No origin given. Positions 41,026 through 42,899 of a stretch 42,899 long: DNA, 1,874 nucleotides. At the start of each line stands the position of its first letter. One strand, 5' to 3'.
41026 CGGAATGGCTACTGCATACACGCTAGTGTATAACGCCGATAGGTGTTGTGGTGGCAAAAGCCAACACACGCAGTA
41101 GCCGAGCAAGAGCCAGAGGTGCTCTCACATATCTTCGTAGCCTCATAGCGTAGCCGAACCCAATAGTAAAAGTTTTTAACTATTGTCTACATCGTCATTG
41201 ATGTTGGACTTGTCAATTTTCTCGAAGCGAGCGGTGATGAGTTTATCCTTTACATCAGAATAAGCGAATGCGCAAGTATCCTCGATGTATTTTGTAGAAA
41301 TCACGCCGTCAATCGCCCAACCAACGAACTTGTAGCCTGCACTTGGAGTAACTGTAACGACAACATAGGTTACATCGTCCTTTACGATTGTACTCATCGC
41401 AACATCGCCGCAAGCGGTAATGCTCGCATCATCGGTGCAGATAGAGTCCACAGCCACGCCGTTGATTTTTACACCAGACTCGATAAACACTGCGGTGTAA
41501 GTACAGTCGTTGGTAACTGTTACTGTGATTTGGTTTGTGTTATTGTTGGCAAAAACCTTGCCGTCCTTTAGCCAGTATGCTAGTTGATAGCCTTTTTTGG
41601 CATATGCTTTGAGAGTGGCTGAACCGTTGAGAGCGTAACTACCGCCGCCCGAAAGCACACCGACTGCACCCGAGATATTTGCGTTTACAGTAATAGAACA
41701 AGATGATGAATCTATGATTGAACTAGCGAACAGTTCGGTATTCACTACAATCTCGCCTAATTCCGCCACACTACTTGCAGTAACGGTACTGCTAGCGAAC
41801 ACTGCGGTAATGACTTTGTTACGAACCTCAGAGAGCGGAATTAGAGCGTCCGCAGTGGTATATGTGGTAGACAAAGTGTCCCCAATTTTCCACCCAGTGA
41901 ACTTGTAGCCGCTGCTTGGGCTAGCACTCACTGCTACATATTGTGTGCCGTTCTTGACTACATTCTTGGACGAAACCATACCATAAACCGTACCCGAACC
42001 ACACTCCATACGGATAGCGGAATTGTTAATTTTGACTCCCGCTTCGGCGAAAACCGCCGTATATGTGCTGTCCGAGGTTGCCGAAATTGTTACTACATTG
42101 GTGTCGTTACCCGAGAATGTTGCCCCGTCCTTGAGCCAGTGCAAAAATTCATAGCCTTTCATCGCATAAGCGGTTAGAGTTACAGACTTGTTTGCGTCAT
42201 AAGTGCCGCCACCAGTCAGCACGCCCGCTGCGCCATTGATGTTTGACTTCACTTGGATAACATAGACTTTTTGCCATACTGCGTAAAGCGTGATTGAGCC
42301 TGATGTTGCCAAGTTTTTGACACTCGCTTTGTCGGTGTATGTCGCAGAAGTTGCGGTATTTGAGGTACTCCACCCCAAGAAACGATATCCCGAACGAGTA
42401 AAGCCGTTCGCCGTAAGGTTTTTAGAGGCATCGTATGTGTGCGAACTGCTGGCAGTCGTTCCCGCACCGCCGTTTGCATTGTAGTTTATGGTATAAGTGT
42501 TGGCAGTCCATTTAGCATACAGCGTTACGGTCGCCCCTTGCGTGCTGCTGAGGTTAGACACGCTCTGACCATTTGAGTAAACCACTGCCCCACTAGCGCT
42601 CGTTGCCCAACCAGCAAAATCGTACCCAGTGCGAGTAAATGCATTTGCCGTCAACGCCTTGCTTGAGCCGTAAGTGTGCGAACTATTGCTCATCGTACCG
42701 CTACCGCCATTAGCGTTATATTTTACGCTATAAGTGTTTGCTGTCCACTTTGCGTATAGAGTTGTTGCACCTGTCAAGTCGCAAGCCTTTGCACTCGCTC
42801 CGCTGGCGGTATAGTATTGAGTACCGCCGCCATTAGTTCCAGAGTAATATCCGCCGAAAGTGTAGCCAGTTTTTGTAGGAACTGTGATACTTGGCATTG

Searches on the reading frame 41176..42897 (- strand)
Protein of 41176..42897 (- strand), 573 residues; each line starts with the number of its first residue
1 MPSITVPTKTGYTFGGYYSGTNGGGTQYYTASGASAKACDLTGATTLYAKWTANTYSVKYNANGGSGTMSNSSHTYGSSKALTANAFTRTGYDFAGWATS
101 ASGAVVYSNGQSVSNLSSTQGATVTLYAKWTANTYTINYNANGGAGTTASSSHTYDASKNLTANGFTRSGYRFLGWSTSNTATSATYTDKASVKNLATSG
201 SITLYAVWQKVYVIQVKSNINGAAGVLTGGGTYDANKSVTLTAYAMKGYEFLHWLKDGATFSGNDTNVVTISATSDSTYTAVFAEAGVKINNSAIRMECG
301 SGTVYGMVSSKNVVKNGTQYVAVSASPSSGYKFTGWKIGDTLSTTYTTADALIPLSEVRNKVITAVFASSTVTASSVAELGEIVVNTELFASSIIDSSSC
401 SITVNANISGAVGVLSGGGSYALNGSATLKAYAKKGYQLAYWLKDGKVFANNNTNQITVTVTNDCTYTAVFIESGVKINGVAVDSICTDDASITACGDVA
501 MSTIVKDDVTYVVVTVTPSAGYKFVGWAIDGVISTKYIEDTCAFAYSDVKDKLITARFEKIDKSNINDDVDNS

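Call 13: search_protein_families(library=pfam, proteins=[window:41176-42897:-], max_evalue=0.01)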
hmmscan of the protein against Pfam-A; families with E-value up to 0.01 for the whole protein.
window:41176-42897:- (573 aa): 2 families
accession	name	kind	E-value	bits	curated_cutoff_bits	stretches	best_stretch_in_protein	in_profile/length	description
PF18998.6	Flg_new_2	-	1e-37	128.4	23.6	6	221-285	7-71/73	Divergent InlB B-repeat domain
PF09479.16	Flg_new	-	1.5e-37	128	27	3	56-129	1-65/65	Listeria-Bacteroides repeat domain (List_Bact_rpt)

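Call 14: search_protein_families(library=phrogs, proteins=[window:41176-42897:-], max_evalue=0.001)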
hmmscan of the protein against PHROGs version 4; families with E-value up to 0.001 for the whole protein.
window:41176-42897:- (573 aa): 0 families

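Call 34: find_homologous_proteins(query=window:41176-42897:-, max_evalue=1e-10)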
Query window:41176-42897:- (573 aa): 3693 proteins with E <= 1e-10 among 8000 candidates; the best 120 are listed.
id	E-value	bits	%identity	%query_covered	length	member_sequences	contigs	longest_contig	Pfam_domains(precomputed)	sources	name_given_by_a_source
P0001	0.0e+0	1262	100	100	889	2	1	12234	PF09479.17,PF18998.7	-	-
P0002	0.0e+0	1055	91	98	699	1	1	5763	PF09479.17,PF18998.7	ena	-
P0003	2.0e-254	863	43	62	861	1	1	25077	PF09479.17,PF18998.7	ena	-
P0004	6.8e-244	829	34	84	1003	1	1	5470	PF09479.17,PF18316.8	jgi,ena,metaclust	metaclust:\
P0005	6.7e-211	720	42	61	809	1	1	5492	PF09479.17,PF18998.7,PF03781.23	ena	-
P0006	2.7e-205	701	44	38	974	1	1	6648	PF09479.17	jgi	jgi:uncharacterized repeat protein (TIGR02543 family)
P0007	2.4e-199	682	44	47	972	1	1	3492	PF09479.17,PF18998.7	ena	-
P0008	1.7e-198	679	49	36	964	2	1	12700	PF09479.17,PF08794.17,PF18998.7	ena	-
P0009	2.5e-198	678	41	57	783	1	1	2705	PF09479.17,PF22820.3,PF18998.7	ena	-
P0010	1.4e-187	643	52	36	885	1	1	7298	PF09479.17,PF18998.7,PF03781.23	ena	-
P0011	7.7e-185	634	37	57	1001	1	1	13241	PF09479.17,PF18998.7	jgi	-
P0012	2.9e-184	632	31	94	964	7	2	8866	PF09479.17,PF18998.7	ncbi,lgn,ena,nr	ncbi:MAG: InlB B-repeat-containing protein [Clostridia bacterium]|nr:InlB B-repeat-containing protei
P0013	8.5e-180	617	44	43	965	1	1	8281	PF09479.17,PF18998.7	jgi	jgi:uncharacterized repeat protein (TIGR02543 family)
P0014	6.6e-176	604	40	62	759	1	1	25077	PF09479.17,PF18998.7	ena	-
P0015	9.9e-173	594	45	35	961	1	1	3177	PF09479.17,PF13306.13,PF18998.7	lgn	-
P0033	3.2e-139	483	69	36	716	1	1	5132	PF09479.17,PF18998.7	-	-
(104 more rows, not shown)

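Call 36: find_encoding_contigs(protein=P0033, flank=5000, max_places=6)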
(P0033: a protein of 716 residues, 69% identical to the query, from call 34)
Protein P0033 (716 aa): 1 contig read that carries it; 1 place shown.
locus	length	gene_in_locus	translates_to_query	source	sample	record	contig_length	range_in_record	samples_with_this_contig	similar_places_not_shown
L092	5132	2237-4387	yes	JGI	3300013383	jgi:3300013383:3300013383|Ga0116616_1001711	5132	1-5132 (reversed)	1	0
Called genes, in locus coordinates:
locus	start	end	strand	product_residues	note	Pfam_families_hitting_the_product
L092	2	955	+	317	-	?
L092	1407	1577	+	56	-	-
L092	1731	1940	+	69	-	-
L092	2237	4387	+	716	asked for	PF09479:Flg_new, PF18998:Flg_new_2 (faint), PF09479:Flg_new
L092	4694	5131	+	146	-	?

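Call 37: find_encoding_contigs(protein=P0003, flank=10000, max_places=4)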
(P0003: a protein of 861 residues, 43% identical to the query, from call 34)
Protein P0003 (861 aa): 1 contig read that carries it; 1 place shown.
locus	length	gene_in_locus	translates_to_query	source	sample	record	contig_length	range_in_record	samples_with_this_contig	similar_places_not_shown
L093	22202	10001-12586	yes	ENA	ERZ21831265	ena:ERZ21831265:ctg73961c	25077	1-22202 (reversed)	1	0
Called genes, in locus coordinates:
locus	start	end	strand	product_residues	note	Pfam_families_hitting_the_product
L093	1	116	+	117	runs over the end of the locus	PF09479:Flg_new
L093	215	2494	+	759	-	PF09479:Flg_new, PF18998:Flg_new_2 (faint), PF09479:Flg_new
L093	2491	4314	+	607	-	PF09479:Flg_new, PF18998:Flg_new_2, PF00041:fn3 (weak), PF16655:PhoD_N (faint)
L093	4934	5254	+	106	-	PF01522:Polysacc_deac_1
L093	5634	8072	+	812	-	PF09479:Flg_new, PF18998:Flg_new_2, PF00041:fn3 (weak)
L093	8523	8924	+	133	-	PF01522:Polysacc_deac_1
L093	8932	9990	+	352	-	PF09479:Flg_new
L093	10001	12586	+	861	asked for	PF09479:Flg_new, PF18998:Flg_new_2 (faint), PF09479:Flg_new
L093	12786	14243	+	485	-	PF09479:Flg_new, PF18998:Flg_new_2, PF00041:fn3 (weak), PF16655:PhoD_N (faint)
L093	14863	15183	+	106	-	PF01522:Polysacc_deac_1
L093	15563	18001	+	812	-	PF09479:Flg_new, PF18998:Flg_new_2, PF00041:fn3 (weak)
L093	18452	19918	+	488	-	PF01522:Polysacc_deac_1, PF09479:Flg_new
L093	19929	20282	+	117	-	PF09479:Flg_new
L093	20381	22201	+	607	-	?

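Call 51: find_encoding_contigs(protein=P0001, flank=10000, max_places=10)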
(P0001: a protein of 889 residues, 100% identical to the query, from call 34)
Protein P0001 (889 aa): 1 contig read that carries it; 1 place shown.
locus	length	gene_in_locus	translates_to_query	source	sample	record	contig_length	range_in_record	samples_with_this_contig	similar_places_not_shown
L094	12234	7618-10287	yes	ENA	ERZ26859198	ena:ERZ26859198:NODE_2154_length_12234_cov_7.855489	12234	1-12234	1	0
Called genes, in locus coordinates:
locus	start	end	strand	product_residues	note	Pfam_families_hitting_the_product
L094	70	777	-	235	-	PF01520:Amidase_3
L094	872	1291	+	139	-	PF00636:Ribonuclease_3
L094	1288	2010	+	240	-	PF08032:SpoU_sub_bind, PF00588:SpoU_methylase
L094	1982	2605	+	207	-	PF04542:Sigma70_r2, PF00196:GerE (faint)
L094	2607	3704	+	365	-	PF05496:RuvB_N (faint), PF06068:TIP49 (faint), PF13177:DNA_pol3_delta2, PF00004:AAA, PF07728:AAA_5 (weak), PF22608:DNAX_ATPase_lid, PF12169:DNA_pol3_gamma3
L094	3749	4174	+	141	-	-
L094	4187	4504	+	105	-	PF02575:YbaB_DNA_bd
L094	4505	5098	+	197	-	PF21176:RecR_HhH, PF02132:RecR_ZnF (weak), PF01751:Toprim, PF13662:Toprim_4, PF21175:RecR_C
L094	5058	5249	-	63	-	-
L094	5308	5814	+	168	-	-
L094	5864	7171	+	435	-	PF01743:PolyA_pol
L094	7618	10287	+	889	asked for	PF09479:Flg_new, PF18998:Flg_new_2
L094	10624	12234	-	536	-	?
